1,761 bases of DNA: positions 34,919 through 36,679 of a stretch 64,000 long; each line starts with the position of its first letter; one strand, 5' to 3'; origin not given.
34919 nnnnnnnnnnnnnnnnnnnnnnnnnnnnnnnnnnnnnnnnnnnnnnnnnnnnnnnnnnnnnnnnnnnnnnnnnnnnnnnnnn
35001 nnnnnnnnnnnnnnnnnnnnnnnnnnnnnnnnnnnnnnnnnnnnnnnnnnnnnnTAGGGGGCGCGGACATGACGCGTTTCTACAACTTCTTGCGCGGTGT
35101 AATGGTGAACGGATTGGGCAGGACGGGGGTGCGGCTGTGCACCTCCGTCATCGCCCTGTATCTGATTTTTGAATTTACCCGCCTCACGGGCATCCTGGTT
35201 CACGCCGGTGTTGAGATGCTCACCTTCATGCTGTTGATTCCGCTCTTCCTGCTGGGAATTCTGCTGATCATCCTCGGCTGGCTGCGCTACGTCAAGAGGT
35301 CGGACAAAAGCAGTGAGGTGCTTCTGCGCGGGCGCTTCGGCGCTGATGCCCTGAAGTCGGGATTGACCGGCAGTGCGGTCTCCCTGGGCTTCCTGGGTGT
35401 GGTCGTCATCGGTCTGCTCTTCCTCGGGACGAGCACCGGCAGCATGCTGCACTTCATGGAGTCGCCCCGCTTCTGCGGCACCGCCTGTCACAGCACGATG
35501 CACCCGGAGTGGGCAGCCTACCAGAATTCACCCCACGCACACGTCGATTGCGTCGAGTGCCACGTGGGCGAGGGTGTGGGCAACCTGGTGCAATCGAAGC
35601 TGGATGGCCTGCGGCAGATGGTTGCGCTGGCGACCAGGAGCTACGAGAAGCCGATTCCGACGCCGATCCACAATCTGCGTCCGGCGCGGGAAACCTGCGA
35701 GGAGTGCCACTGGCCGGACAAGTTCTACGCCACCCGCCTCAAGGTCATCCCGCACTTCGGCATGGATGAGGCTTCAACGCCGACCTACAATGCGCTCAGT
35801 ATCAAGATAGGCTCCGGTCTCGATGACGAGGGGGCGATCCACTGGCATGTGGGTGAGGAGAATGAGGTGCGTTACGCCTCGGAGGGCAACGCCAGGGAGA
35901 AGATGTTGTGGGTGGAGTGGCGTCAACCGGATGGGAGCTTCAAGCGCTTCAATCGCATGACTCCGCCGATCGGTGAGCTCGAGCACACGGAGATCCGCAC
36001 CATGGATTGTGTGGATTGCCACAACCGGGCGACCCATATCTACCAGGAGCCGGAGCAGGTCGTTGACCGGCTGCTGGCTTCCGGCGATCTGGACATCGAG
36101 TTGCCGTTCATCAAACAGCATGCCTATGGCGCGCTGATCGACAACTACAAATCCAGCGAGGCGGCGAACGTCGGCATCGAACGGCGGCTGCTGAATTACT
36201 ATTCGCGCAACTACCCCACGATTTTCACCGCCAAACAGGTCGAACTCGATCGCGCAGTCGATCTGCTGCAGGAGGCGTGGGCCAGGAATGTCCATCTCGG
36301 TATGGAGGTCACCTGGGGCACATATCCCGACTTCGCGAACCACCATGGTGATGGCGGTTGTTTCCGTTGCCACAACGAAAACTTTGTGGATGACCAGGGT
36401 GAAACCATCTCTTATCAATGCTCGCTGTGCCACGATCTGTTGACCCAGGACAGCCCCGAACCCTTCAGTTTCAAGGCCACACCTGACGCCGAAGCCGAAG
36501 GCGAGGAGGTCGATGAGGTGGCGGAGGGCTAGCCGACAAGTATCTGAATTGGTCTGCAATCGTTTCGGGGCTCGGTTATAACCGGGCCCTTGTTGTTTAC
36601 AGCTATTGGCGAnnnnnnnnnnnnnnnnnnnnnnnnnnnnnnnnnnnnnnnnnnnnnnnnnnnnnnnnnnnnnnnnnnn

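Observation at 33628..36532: HAO-family octaheme cytochrome plus membrane hexaheme partner, placed between the ROS cluster and a sigma54 two-component system; weak sigma54-like element upstream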

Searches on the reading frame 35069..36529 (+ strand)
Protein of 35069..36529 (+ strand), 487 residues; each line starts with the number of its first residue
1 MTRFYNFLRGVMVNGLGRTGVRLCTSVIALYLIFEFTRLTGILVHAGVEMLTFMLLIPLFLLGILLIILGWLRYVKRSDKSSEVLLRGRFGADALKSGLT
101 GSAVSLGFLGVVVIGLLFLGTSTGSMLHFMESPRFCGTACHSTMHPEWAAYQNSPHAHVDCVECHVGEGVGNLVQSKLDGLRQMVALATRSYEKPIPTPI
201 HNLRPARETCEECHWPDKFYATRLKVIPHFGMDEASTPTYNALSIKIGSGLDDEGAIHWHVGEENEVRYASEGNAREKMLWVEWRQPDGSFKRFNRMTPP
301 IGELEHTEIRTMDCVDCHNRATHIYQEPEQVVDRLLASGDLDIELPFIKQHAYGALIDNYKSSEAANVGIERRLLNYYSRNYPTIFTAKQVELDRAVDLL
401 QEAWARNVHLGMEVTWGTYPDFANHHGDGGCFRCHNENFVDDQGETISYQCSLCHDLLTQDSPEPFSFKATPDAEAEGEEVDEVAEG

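Call 5: search_protein_families(library=pfam, proteins=[window:35069-36529:+], max_evalue=0.01)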
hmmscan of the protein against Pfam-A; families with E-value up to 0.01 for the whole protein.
window:35069-36529:+ (487 aa): 5 families
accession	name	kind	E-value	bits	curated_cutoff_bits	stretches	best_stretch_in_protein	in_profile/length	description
PF03264.19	Cytochrom_NNT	-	5.5e-08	33.2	24.1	1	108-192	12-99/174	NapC/NirT cytochrome c family, N-terminal region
PF02085.21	Cytochrom_CIII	-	2.4e-05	25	22.9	0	149-215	21-83/101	Class III cytochrome C family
PF22113.1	Mtrc-MtrF_II-IV_dom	-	0.001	19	30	0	151-216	74-129/176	Outer membrane cytochrome MtrC/MtrF-like, domains II/IV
PF14537.11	Cytochrom_c3_2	-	0.005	17.7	25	0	425-460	2-38/79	Cytochrome c3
PF14522.11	Cytochrome_C7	-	0.0083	16.4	24.8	0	306-325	8-27/67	Cytochrome c7 and related cytochrome c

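Call 6: search_protein_families(library=ncbifam, proteins=[window:35069-36529:+], max_evalue=0.01)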
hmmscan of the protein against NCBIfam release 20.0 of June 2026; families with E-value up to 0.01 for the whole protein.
window:35069-36529:+ (487 aa): 4 families
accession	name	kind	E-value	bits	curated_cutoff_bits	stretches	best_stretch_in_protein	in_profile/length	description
TIGR03153.1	cytochr_NrfH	equivalog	1e-13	51.5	134.2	1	110-214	5-109/138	cytochrome c nitrite reductase small subunit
TIGR04315.1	octaheme_Shew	subfamily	0.0034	16.5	375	1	137-324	75-232/440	tetrathionate reductase family octaheme c-type cytochrome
TIGR03507.1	decahem_SO1788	subfamily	0.0056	15.2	209.3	0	127-247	237-332/672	OmcA/MtrC family decaheme c-type cytochrome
TIGR02162.1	torC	equivalog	0.0095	15.2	478.2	0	112-194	24-110/387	pentaheme c-type cytochrome TorC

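Call 8: search_solved_structures(query=window:35069-36529:+, max_evalue=0.1, show_alignments=2)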
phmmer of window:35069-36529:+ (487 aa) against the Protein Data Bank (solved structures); distinct sequences matched with E-value up to 0.1: 2.
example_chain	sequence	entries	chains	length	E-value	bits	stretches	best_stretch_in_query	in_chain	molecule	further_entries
2j7a_C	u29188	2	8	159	0.0087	18.2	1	108-170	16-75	CYTOCHROME C QUINOL DEHYDROGENASE NRFH | NAPC/NIRT CYTOCHROME C FAMILY PROTEIN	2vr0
3ov0_A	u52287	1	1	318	0.075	15.1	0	402-475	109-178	Cytochrome c family protein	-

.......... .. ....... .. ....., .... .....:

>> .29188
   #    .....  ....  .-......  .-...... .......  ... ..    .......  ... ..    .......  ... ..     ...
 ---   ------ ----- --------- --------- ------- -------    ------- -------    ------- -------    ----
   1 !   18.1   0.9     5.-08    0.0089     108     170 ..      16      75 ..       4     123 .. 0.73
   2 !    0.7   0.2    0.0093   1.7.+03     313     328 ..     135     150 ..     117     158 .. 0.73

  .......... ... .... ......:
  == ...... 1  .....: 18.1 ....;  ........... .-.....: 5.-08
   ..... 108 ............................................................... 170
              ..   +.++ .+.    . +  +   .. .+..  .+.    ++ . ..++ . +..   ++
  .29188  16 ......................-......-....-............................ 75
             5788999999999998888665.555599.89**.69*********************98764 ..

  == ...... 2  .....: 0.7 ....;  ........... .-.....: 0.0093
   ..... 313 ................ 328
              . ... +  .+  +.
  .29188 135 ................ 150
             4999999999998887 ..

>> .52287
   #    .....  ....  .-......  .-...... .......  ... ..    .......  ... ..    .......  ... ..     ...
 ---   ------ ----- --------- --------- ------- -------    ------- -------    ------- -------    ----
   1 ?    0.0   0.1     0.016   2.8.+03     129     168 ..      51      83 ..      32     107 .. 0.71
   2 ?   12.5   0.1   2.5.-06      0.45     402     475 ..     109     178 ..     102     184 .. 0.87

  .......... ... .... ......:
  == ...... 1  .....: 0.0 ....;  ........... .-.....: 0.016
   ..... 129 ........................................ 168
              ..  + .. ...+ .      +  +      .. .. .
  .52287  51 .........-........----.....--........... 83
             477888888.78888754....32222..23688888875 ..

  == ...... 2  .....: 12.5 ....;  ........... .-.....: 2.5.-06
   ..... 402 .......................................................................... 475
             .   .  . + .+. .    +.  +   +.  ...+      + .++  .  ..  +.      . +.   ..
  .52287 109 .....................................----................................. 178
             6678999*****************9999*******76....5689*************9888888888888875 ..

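Call 14: find_homologous_proteins(query=window:35069-36529:+, max_evalue=0.00001)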
Query window:35069-36529:+ (487 aa): 7856 proteins with E <= 0.00001 among 8000 candidates; the best 120 are listed.
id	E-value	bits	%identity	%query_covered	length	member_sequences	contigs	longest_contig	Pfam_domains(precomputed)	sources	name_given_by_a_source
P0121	0.0e+0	1151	100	100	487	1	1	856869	PF03264.20,PF02085.22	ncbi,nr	ncbi:MAG: cytochrome C [bacterium]|nr:cytochrome C [bacterium]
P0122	2.4e-168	579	53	96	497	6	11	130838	PF03264.20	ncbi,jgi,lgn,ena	-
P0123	2.8e-165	569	51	96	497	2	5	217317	PF03264.20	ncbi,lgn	-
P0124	1.0e-164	567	53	97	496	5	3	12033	PF03264.20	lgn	-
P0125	1.3e-164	567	52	96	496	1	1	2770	-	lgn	-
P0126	1.9e-162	560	50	96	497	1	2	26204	PF03264.20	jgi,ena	jgi:hypothetical protein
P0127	1.6e-161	557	51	96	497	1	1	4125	PF14537.12,PF03264.20,PF14522.12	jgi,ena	-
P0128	1.3e-160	554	49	97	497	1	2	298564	PF03264.20,PF14522.12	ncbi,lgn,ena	-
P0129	4.6e-159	549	49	97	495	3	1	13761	PF03264.20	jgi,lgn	-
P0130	7.1e-159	548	49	97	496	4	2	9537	PF14537.12,PF03264.20,PF14522.12,PF22113.2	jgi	jgi:hypothetical protein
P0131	3.4e-158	546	50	96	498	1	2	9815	PF03264.20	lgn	-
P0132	3.5e-158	546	50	96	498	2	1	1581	-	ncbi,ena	-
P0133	5.1e-158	545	50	97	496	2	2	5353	PF03264.20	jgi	-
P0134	1.7e-157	543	48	97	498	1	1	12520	PF03264.20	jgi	-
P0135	3.7e-157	542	49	97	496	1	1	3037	PF03264.20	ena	-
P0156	6.7e-154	532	47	97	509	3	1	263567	PF03264.20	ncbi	ncbi:MAG: NapC/NirT family cytochrome c [Candidatus Eisenbacteria bacterium]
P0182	4.6e-152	525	47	97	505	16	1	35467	PF03264.20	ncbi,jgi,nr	ncbi:MAG: cytochrome C [Acidobacteria bacterium]|nr:cytochrome C [Acidobacteriota bacterium]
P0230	3.1e-150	519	46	98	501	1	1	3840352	PF14537.12,PF03264.20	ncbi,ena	-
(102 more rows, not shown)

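Call 51: predict_structure(alignment_id=A3)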
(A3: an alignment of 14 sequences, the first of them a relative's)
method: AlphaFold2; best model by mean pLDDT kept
length: 487 residues; sequences in the alignment: 14
mean_pLDDT: 57.8   pTM: 0.37
mean pLDDT of the five models: 57.8, 53.8, 53.7, 50.4, 49.8
residues with pLDDT >= 90: 27; 70-90: 138; 50-70: 124; < 50: 198
segments of 3 or more residues with pLDDT < 50: 136-160, 164-168, 191-230, 238-267, 273-277, 300-303, 307-326, 408-435, 449-487
pLDDT, mean of each block of 10 residues (from residue 1): 69 83 86 82 65 74 85 85 76 62 69 75 67 46 37 41 50 56 53 37 27 29 41 50 35 37 47 48 64 64 47 33 44 81 86 71 76 91 92 91 62 30 29 51 64 32 35 36 34
secondary structure, 60 per line:
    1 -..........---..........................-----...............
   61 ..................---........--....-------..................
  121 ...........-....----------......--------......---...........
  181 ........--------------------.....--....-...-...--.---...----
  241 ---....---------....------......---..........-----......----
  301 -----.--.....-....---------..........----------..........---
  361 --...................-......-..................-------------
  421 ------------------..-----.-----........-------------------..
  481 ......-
elements in order: H2-11 H15-40 H46-78 H82-89 H92-95 H103-131 H133-136 H147-152 H161-166 H170-188 H209-213 H216-219 E225-227 E244-247 E257-260 E267-272 E279-285 E291-296 E309-313 H315-318 H328-337 H348-357 H363-381 H383-388 H390-407 H452-459 H479-486

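Call 74: find_encoding_contigs(protein=P0230, flank=5000, max_places=1)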
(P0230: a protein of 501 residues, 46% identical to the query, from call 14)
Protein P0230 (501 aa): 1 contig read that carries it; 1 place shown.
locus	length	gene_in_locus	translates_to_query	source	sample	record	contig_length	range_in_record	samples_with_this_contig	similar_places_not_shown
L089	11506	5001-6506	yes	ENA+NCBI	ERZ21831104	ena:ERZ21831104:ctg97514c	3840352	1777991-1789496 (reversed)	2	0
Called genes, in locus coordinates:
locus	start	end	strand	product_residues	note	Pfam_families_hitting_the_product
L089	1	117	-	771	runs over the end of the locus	PF00672:HAMP, PF00989:PAS, PF08448:PAS_4, PF13426:PAS_9 (weak), PF00512:HisKA (weak), PF02518:HATPase_c, PF00072:Response_reg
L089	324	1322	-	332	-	PF08668:HDOD, PF01966:HD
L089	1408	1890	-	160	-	-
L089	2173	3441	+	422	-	PF13372:Alginate_exp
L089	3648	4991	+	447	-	PF14522:Cytochrome_C7 (faint), PF09699:Paired_CXXCH_1 (faint), PF13447:Multi-haem_cyto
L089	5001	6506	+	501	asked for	PF03264:Cytochrom_NNT (weak), PF14537:Cytochrom_c3_2 (faint)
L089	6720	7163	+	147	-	PF22381:Staph_reg_Sar_Rot, PF12802:MarR_2, PF01047:MarR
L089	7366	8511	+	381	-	-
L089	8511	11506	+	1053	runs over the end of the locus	PF00873:ACR_tran, PF02355:SecD_SecF_C (weak)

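Call 75: find_encoding_contigs(protein=P0156, flank=5000, max_places=1)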
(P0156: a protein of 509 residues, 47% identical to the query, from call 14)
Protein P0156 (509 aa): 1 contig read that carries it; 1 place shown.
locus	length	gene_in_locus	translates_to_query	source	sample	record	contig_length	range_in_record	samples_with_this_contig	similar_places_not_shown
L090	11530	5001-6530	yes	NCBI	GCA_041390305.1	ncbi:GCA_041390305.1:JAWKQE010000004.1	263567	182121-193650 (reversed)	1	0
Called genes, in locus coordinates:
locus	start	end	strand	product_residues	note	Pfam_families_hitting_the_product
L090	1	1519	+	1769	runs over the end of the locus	PF22842:Pel9A-like_beta_helix (faint), PF05048:NosD (faint), PF13229:Beta_helix (weak)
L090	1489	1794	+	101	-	PF18962:Por_Secre_tail (faint)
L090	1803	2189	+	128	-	-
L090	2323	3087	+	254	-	-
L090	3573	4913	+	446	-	PF09699:Paired_CXXCH_1 (faint), PF13435:Cytochrome_C554 (faint), PF14522:Cytochrome_C7 (weak), PF13447:Multi-haem_cyto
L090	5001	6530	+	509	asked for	PF03264:Cytochrom_NNT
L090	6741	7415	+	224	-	PF00027:cNMP_binding, PF13545:HTH_Crp_2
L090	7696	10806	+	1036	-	PF17210:SdrD_B (weak)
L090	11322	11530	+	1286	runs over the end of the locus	PF13229:Beta_helix (faint)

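Call 76: find_encoding_contigs(protein=P0182, flank=5000, max_places=1)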
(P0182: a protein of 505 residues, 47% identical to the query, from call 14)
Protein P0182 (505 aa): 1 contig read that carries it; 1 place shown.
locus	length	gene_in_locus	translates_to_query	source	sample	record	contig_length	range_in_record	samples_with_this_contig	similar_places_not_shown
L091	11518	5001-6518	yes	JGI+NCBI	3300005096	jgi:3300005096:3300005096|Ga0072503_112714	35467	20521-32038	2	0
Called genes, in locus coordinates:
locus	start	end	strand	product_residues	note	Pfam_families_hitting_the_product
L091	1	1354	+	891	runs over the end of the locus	PF13426:PAS_9, PF00989:PAS, PF13188:PAS_8 (weak), PF08448:PAS_4, PF13426:PAS_9, PF00512:HisKA, PF02518:HATPase_c, PF00072:Response_reg, +1 more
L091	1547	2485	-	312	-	PF00561:Abhydrolase_1, PF12146:Hydrolase_4, PF12697:Abhydrolase_6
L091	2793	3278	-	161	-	PF03190:Thioredox_DsbH, PF13899:Thioredoxin_7, PF13098:Thioredoxin_2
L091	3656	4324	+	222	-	-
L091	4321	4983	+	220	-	PF13447:Multi-haem_cyto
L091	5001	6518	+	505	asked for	PF03264:Cytochrom_NNT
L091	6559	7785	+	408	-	PF13372:Alginate_exp (faint)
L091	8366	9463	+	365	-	PF03600:CitMHS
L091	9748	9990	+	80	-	-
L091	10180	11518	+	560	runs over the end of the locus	PF01019:G_glu_transpept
